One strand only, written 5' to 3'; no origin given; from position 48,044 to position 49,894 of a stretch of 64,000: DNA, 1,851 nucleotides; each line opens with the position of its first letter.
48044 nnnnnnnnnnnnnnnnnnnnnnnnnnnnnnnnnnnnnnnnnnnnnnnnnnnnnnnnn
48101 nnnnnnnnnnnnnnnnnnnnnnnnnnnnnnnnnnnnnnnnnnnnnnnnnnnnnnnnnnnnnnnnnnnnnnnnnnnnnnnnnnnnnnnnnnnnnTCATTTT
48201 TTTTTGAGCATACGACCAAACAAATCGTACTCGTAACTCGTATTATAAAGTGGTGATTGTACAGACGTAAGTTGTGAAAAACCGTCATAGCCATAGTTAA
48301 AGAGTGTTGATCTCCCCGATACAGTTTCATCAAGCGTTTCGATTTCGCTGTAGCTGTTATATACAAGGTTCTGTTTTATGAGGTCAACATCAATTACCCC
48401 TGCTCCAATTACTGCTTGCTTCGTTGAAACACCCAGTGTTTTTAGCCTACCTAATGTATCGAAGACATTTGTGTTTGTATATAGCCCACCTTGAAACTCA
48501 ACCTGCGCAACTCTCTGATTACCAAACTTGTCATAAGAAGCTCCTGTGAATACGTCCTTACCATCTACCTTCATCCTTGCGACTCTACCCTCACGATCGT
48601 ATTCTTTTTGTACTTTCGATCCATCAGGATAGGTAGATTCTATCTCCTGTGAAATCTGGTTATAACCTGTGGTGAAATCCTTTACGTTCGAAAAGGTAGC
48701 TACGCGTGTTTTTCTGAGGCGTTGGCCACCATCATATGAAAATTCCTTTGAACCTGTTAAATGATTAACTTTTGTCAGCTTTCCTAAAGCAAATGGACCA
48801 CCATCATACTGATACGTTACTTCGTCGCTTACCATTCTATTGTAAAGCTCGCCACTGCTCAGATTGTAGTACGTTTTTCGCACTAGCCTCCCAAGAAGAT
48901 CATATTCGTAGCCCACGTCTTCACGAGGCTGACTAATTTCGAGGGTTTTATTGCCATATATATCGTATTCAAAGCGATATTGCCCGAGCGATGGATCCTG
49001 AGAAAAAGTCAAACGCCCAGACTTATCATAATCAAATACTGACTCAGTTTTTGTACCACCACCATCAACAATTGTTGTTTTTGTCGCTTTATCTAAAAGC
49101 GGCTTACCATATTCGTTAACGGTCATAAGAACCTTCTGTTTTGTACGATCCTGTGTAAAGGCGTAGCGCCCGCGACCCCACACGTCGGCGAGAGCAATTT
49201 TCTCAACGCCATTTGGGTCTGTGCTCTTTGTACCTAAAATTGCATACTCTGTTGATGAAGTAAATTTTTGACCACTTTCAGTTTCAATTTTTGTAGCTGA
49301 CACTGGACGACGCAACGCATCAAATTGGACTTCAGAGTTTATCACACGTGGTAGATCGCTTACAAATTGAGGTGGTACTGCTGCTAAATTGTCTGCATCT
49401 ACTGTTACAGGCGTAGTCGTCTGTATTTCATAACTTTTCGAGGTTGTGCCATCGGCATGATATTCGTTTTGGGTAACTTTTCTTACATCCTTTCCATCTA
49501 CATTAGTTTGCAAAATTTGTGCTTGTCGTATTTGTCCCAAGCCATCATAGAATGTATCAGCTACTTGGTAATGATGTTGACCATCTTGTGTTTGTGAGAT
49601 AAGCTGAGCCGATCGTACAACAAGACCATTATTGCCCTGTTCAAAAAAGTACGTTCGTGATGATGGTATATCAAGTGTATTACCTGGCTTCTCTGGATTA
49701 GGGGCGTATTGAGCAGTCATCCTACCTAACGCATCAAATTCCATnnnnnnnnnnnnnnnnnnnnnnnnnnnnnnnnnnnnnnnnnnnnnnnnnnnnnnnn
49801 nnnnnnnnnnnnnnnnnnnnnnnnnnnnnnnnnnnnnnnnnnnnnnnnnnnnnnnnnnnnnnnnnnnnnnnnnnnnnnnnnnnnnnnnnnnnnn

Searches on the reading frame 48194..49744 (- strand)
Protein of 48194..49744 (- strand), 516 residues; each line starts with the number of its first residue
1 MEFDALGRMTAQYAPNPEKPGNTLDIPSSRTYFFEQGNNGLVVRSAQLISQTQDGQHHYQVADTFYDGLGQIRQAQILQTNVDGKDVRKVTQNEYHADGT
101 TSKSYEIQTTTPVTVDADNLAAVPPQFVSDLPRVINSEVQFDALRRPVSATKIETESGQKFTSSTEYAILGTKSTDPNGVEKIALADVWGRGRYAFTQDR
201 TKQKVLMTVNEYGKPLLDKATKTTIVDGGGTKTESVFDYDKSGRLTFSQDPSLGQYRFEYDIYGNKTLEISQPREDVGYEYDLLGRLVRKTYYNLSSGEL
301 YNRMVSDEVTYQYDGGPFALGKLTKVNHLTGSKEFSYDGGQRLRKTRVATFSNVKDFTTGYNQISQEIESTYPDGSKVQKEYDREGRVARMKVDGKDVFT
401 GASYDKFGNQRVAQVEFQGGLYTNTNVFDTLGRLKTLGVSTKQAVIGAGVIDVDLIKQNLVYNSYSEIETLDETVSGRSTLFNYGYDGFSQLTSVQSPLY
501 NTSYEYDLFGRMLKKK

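Call 3: search_protein_families(library=pfam, proteins=[window:48194-49744:-], max_evalue=0.1)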
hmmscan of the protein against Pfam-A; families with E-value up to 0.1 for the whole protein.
window:48194-49744:- (516 aa): 2 families
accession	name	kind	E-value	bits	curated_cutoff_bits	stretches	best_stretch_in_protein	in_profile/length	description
PF05593.20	RHS_repeat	-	5.8e-15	55.7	22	0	368-390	8-30/38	RHS Repeat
PF20041.5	DUF6443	-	0.099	13.3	27.8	0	52-155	15-108/137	Domain of unknown function (DUF6443)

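Call 4: search_protein_families(library=ncbifam, proteins=[window:48194-49744:-], max_evalue=0.1)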
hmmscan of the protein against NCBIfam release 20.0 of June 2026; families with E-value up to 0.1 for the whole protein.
window:48194-49744:- (516 aa): 2 families
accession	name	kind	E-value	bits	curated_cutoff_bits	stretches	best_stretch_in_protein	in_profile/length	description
TIGR01643.1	YD_repeat_2x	repeat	4.5e-10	39.6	15.8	0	239-267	1-29/42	YD repeat-containing protein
NF041261.1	RHS_core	equivalog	0.00098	17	2000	0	234-306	641-719/1261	RHS element core protein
